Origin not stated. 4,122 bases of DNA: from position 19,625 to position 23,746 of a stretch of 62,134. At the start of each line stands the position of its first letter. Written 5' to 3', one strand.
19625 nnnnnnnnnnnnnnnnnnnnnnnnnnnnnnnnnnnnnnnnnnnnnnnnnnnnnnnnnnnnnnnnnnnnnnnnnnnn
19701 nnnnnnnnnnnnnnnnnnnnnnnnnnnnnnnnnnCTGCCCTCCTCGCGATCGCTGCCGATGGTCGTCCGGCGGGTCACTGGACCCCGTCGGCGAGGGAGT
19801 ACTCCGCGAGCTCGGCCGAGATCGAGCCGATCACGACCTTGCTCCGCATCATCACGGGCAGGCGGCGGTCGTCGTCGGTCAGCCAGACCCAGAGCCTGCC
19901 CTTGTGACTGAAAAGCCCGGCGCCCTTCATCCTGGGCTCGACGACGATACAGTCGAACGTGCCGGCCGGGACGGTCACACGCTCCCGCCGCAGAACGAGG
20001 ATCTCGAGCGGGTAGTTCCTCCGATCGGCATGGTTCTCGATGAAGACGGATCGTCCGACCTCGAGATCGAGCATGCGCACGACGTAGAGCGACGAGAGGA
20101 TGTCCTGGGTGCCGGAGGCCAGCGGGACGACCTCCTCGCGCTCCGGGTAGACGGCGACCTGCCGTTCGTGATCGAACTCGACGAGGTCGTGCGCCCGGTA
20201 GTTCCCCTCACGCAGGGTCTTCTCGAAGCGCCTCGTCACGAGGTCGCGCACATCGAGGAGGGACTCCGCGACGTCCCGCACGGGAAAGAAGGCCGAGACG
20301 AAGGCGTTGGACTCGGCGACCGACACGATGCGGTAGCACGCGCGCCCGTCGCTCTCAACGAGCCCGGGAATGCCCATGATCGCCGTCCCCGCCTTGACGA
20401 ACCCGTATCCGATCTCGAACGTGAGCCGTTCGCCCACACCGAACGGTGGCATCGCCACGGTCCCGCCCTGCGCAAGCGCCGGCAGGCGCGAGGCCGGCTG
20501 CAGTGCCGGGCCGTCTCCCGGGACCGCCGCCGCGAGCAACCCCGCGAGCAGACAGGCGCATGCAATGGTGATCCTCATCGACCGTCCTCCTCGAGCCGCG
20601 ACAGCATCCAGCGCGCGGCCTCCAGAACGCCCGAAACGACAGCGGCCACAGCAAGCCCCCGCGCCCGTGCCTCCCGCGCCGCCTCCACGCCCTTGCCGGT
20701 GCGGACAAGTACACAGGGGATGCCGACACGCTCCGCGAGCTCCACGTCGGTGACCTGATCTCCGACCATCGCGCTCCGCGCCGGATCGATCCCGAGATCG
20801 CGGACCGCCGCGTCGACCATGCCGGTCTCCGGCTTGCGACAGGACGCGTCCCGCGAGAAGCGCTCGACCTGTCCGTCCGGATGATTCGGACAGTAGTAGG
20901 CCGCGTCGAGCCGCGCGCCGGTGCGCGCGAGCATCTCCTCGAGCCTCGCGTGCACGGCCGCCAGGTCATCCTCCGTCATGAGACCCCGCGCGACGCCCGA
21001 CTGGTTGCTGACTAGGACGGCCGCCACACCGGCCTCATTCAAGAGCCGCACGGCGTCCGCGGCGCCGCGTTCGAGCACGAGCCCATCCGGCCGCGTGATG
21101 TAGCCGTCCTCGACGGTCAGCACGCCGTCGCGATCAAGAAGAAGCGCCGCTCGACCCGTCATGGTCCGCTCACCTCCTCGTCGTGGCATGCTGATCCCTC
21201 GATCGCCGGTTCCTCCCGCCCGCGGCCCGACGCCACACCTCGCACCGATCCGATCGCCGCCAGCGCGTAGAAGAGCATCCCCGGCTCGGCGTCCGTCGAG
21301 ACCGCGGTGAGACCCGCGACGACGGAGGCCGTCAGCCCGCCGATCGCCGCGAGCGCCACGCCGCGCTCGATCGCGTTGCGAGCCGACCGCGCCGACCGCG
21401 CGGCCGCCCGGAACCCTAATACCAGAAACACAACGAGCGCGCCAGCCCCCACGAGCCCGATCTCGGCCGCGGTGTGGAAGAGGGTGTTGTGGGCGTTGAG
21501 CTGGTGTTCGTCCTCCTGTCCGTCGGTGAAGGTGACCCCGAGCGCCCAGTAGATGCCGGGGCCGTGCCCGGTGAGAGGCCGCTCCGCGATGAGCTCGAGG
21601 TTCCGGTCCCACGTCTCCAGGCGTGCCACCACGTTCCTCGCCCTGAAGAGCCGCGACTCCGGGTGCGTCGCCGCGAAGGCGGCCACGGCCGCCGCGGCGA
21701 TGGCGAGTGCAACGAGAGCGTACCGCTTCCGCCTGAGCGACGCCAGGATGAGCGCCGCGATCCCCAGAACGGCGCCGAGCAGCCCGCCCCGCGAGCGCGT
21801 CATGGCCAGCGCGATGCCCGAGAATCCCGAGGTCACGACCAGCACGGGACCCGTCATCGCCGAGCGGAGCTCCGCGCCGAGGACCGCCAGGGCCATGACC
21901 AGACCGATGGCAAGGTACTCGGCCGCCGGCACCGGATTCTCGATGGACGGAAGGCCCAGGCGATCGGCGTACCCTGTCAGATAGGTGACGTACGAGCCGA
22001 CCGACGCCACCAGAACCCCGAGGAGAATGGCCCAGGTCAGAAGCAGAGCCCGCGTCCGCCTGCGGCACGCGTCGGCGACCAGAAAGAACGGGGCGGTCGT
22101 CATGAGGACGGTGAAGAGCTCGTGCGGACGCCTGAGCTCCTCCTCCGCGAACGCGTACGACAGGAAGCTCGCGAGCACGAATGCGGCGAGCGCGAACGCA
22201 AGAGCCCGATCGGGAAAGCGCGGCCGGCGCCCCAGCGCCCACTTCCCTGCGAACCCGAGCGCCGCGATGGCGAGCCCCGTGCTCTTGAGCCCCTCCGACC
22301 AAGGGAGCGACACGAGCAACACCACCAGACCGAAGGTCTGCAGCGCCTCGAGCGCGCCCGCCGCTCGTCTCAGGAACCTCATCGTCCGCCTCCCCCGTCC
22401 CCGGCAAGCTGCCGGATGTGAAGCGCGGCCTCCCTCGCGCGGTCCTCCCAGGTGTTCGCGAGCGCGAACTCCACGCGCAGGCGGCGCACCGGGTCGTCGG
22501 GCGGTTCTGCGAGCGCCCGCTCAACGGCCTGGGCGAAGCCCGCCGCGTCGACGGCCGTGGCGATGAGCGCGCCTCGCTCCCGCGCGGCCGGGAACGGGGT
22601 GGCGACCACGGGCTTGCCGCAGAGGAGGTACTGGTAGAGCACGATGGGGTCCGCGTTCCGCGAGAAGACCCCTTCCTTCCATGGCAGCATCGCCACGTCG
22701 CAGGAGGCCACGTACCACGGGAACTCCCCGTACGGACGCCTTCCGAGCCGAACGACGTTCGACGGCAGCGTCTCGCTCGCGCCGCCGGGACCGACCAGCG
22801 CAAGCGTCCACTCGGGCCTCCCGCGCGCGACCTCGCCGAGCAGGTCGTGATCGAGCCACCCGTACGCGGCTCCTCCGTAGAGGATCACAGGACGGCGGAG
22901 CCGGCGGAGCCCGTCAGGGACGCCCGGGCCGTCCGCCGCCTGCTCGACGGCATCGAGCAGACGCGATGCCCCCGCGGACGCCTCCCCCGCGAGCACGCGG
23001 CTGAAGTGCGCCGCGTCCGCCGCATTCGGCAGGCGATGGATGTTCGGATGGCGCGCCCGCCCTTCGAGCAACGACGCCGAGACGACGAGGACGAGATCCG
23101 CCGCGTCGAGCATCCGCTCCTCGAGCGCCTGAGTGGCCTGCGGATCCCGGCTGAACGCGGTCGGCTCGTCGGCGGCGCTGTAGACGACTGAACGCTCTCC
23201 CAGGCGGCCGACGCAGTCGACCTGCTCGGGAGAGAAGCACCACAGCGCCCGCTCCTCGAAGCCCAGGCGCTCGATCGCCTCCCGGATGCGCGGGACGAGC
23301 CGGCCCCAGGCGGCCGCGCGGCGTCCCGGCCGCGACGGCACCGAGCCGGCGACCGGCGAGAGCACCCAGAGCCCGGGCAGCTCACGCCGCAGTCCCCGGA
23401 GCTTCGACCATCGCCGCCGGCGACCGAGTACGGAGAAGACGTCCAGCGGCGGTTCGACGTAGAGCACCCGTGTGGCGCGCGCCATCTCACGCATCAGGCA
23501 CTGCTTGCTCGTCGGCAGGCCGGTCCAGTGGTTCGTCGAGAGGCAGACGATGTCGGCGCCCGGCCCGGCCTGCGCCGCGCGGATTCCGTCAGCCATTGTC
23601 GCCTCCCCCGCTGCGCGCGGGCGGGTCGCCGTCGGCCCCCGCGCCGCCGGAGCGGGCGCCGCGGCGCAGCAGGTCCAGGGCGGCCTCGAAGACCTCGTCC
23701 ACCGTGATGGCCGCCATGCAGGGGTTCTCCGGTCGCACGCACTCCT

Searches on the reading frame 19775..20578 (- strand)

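Call 87: search_protein_families(library=pfam, max_evalue=0.00001, proteins=[window:19775-20578:-])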
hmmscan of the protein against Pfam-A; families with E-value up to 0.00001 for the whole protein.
window:19775-20578:- (267 aa): 1 family
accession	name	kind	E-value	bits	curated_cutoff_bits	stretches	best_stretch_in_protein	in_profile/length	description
PF11306.15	DUF3108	-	1.9e-43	149.1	26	1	53-257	1-208/209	Protein of unknown function (DUF3108)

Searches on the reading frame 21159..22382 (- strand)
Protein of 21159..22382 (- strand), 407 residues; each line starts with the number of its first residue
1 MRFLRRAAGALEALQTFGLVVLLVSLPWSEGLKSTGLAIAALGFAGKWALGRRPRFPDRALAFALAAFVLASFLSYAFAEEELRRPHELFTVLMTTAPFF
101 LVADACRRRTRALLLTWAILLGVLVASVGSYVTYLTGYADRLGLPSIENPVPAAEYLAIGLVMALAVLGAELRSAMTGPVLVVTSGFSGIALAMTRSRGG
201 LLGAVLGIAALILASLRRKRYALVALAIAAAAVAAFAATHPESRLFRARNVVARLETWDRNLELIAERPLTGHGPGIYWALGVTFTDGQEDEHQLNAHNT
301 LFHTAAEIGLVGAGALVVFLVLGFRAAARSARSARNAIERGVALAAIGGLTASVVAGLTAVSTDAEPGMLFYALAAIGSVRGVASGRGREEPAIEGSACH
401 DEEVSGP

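Call 87: search_protein_families(library=pfam, max_evalue=0.00001, proteins=[window:21159-22382:-])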
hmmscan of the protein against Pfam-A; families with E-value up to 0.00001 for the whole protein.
window:21159-22382:- (407 aa): 1 family
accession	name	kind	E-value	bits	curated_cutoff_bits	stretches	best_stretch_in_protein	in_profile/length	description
PF04932.20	Wzy_C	-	1.1e-17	64.6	31.7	1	187-315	5-147/149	O-Antigen ligase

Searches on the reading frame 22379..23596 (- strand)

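Call 87: search_protein_families(library=pfam, max_evalue=0.00001, proteins=[window:22379-23596:-])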
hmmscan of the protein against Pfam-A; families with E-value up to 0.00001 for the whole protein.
window:22379-23596:- (405 aa): 1 family
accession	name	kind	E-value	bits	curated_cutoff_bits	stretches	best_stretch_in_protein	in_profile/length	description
PF13692.12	Glyco_trans_1_4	-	1.1e-09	39.1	27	1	255-363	26-141/142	Glycosyl transferases group 1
